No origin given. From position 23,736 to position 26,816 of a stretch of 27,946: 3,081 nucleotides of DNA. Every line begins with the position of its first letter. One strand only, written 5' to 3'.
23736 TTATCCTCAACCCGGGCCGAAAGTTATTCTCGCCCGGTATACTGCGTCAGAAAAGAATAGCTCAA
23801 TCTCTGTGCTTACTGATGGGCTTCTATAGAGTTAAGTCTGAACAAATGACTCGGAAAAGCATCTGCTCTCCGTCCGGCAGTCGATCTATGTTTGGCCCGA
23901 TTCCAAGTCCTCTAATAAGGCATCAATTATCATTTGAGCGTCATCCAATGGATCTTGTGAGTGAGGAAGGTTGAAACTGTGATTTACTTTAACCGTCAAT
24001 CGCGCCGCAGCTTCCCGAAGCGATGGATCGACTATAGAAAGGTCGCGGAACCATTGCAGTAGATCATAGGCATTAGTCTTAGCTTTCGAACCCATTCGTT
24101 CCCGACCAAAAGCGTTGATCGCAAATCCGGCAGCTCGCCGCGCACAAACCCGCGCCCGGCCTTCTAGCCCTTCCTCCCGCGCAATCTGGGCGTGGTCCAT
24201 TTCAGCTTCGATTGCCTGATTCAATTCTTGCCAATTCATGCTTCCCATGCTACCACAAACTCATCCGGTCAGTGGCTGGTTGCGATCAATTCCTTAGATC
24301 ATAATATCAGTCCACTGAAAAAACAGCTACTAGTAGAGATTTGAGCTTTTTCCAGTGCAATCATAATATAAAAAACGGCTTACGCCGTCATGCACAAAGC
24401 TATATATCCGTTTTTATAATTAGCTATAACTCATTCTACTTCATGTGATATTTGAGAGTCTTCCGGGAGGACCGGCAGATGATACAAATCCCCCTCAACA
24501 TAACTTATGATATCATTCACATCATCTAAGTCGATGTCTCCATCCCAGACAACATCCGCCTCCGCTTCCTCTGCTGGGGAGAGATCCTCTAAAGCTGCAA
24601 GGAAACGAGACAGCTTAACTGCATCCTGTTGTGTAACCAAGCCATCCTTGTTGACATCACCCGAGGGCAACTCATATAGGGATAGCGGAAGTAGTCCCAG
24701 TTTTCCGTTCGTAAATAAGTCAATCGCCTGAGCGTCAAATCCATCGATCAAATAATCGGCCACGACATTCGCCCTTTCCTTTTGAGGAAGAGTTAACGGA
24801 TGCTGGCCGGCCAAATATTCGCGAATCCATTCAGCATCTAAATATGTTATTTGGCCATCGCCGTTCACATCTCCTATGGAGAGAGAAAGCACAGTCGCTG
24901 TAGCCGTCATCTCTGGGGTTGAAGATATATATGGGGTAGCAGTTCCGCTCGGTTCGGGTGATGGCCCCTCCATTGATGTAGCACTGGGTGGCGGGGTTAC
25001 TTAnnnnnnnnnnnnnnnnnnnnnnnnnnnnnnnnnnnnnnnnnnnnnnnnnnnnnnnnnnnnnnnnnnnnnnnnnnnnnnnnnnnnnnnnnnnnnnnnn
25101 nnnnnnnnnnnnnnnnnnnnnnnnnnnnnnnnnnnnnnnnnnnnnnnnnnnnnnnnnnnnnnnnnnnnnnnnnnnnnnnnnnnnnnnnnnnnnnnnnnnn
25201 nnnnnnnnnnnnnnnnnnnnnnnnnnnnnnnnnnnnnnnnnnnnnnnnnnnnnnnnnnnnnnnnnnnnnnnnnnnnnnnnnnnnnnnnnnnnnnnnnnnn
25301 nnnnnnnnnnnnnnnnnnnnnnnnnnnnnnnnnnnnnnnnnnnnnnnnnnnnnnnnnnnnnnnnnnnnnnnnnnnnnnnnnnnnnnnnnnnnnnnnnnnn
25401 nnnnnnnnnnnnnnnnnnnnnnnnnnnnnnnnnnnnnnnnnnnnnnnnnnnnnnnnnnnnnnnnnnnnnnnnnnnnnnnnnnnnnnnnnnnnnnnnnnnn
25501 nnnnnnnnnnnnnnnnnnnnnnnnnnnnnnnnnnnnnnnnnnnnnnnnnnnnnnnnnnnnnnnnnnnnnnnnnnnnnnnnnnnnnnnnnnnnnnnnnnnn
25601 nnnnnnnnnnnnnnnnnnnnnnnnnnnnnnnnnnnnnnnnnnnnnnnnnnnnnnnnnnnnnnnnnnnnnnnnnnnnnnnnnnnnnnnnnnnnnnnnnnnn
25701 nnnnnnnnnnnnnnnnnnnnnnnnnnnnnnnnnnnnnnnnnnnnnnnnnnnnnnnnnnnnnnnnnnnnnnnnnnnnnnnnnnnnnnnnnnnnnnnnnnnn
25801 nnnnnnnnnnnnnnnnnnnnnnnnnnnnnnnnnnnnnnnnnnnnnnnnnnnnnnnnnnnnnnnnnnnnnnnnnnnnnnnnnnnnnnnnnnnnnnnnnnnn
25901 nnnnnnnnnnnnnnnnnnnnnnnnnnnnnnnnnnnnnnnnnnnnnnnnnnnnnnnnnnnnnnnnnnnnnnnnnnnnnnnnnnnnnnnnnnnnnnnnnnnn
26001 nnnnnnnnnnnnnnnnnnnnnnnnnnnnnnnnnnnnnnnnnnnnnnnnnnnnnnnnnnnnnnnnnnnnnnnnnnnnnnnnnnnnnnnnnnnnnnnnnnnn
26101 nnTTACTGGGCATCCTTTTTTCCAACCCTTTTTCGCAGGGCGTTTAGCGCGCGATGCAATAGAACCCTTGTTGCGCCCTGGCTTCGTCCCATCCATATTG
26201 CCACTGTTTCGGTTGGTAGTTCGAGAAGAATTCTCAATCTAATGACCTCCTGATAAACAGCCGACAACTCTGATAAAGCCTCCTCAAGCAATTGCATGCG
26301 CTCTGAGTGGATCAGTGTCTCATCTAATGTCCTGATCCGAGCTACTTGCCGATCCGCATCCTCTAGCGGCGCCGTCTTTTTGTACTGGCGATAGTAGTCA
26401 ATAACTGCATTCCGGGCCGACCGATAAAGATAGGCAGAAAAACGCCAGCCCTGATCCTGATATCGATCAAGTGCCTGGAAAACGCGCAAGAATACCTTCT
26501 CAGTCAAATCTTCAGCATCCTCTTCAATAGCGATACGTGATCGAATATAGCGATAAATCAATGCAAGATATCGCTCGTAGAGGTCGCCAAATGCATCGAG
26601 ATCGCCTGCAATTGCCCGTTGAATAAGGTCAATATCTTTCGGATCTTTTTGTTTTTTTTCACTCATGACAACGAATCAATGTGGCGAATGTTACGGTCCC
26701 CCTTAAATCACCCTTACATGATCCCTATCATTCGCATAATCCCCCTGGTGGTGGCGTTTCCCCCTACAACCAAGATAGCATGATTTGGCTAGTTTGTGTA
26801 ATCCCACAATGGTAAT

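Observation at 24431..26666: ECF sigma whose membrane anti-sigma carries tandem extracellular dockerins: candidate cohesin-dockerin-sensing signal system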

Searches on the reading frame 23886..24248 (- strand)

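Call 5: search_protein_families(library=pfam, proteins=[window:23886-24248:-], max_evalue=1)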
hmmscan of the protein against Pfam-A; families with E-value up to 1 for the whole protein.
window:23886-24248:- (120 aa): 1 family
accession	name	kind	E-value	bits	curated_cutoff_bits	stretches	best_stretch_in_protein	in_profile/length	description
PF08494.16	DEAD_assoc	-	0.054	13.8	23.5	1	19-82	91-153/191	DEAD/H associated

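Call 6: search_protein_families(library=ncbifam, proteins=[window:23886-24248:-], max_evalue=1)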
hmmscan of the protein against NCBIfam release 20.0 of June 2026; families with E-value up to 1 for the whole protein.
window:23886-24248:- (120 aa): 0 families

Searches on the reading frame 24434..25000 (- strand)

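Call 5: search_protein_families(library=pfam, proteins=[window:24434-24973:-, window:24434-25000:-], max_evalue=1)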
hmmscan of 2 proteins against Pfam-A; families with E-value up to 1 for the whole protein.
window:24434-24973:- (180 aa): 6 families
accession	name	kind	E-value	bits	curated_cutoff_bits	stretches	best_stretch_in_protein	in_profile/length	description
PF00404.24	Dockerin_1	-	1.6e-14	54.3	22.9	2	105-159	2-56/57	Dockerin type I domain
PF00036.39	EF-hand_1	-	0.048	13.7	25.4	0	35-44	10-19/29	EF hand domain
PF13499.12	EF-hand_7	-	0.063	14.1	30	0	106-150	12-54/67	EF-hand domain pair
PF13405.12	EF-hand_6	-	0.087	13.1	25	0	35-45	10-20/30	EF-hand domain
PF01839.29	FG-GAP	-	0.11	12.9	22.1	1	30-40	4-14/37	FG-GAP repeat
PF13517.12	FG-GAP_3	-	0.48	11.5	26.9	1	19-41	34-56/61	FG-GAP-like repeat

window:24434-25000:- (189 aa): 6 families
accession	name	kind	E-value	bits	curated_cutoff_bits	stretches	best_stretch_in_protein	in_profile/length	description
PF00404.24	Dockerin_1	-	1.9e-14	54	22.9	2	114-168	2-56/57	Dockerin type I domain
PF00036.39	EF-hand_1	-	0.057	13.4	25.4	0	44-53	10-19/29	EF hand domain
PF13499.12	EF-hand_7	-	0.068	14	30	0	115-159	12-54/67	EF-hand domain pair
PF13405.12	EF-hand_6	-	0.11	12.8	25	0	44-54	10-20/30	EF-hand domain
PF01839.29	FG-GAP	-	0.13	12.7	22.1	1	39-49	4-14/37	FG-GAP repeat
PF13517.12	FG-GAP_3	-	0.51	11.4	26.9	1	29-50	35-56/61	FG-GAP-like repeat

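Call 6: search_protein_families(library=ncbifam, proteins=[window:24434-25000:-], max_evalue=1)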
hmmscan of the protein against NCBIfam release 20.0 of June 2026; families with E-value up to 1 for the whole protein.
window:24434-25000:- (189 aa): 1 family
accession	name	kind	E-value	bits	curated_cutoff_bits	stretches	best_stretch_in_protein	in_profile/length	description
NF049990.1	CellobisidaseCelK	equivalog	0.00038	18.8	1700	1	113-169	829-883/889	cellulose 1,4-beta-cellobiosidase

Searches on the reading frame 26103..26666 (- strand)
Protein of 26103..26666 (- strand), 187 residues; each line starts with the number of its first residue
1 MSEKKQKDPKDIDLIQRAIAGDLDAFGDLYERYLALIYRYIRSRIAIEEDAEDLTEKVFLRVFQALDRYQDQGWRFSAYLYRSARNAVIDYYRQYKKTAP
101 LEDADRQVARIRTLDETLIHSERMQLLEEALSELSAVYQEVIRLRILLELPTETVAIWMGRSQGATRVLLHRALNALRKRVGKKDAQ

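Call 5: search_protein_families(library=pfam, proteins=[window:26103-26666:-], max_evalue=1)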
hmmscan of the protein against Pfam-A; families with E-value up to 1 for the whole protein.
window:26103-26666:- (187 aa): 5 families
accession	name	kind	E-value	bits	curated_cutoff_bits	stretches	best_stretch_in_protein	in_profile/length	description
PF04542.20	Sigma70_r2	-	4.9e-17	61.9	24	1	29-97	1-70/71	Sigma-70 region 2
PF08281.18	Sigma70_r4_2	-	4.1e-08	33.2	25.7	1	125-177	2-54/54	Sigma-70, region 4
PF04545.22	Sigma70_r4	-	1.9e-06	27.8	24.1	1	130-179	1-50/50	Sigma-70, region 4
PF07450.16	HycH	-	0.076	13.8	25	1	89-137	50-98/129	Formate hydrogenlyase maturation protein HycH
PF12645.13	HTH_16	-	0.46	11.1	22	1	14-50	3-48/65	Helix-turn-helix domain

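Call 6: search_protein_families(library=ncbifam, proteins=[window:26103-26666:-], max_evalue=1)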
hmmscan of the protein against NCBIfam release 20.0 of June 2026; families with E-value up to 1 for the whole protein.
window:26103-26666:- (187 aa): 94 families (the best 25 are shown)
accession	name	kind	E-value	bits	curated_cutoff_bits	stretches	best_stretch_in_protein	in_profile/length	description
TIGR02952.1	Sig70_famx2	equivalog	1.9e-33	115.7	206.45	1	14-179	1-168/170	ECF subfamily RNA polymerase sigma factor, BldN family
NF007230.0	PRK09648.1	subfamily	3.8e-30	105.1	209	1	11-184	12-192/195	RNA polymerase sigma factor ShbA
TIGR02937.1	sigma70-ECF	superfamily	1.8e-27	96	42.9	1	24-180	1-164/165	sigma-70 family RNA polymerase sigma factor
NF009166.1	PRK12513.1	equivalog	3.9e-22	78.9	206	1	5-183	3-188/193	RNA polymerase sigma factor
NF009171.0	PRK12518.1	equivalog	2.5e-21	76.4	208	1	4-181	7-184/191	RNA polymerase sigma factor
NF004113.0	PRK05602.1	equivalog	3.6e-21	75.8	208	1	4-185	25-205/211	RNA polymerase sigma factor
TIGR02985.1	Sig70_bacteroi1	subfamily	1.8e-20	73.8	126.4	1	25-180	2-161/162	RNA polymerase sigma-70 factor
NF008888.0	PRK11922.1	equivalog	4.1e-20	72.4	204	1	4-183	10-198/231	RNA polymerase sigma factor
TIGR02950.1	SigM_subfam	subfamily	2.6e-19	69.6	147.95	1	28-180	4-157/159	RNA polymerase sigma factor, SigM family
NF058625.1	sigma_PG0214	equivalog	4.6e-18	65.5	130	1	37-185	17-165/170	GFO_1088 family ECF-type sigma factor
NF007216.0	PRK09638.1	equivalog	9.1e-18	64.6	194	1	10-186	4-179/180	RNA polymerase sigma factor SigY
NF007215.0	PRK09637.1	equivalog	6.8e-17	62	212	1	28-179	5-152/181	RNA polymerase sigma factor SigZ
NF007223.0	PRK09641.1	equivalog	2.3e-16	60.2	209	1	14-183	8-186/187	RNA polymerase sigma factor SigW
TIGR02959.1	SigZ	equivalog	3.8e-16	59.4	168.65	1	32-180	3-147/170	RNA polymerase sigma factor SigZ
NF006930.0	PRK09415.1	subfamily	1.1e-15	57.9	198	1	32-183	28-177/179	RNA polymerase factor sigma C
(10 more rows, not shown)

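Call 43: search_solved_structures(query=window:26103-26666:-, max_evalue=0.00001)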
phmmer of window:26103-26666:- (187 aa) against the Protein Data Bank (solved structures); distinct sequences matched with E-value up to 0.00001: 10.
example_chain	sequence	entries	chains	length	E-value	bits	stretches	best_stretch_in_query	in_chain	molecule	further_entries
6dxo_A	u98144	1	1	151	5.6e-20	75.2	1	12-106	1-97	RNA polymerase ECF-subfamily sigma factor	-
9isn_F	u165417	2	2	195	4.3e-14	56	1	14-179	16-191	ECF sigma factor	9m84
5wuq_A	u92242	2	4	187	6.1e-11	45.8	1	15-181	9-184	ECF RNA polymerase sigma factor SigW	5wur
9m9d_F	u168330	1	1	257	1.8e-10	44.2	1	24-179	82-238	ECF RNA polymerase sigma factor SigE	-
9m9e_F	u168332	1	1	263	1.9e-10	44.1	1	24-179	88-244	ECF RNA polymerase sigma factor SigE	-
9m98_F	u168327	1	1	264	2e-10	44.1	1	24-179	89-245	ECF RNA polymerase sigma factor SigE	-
6dv9_F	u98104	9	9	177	3.9e-10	43.2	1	18-179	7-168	ECF RNA polymerase sigma factor SigL | RNA polymerase sigma factor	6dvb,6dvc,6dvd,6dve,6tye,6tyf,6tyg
1or7_A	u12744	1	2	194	4.9e-07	33.1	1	11-181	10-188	RNA polymerase sigma-E factor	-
6jbq_F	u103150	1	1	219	7.9e-07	32.4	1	11-181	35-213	ECF RNA polymerase sigma-E factor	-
5or5_A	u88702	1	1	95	5.3e-06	29.7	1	11-91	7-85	ECF RNA polymerase sigma-E factor,ECF RNA polymerase sigma factor SigW,ECF RNA polymerase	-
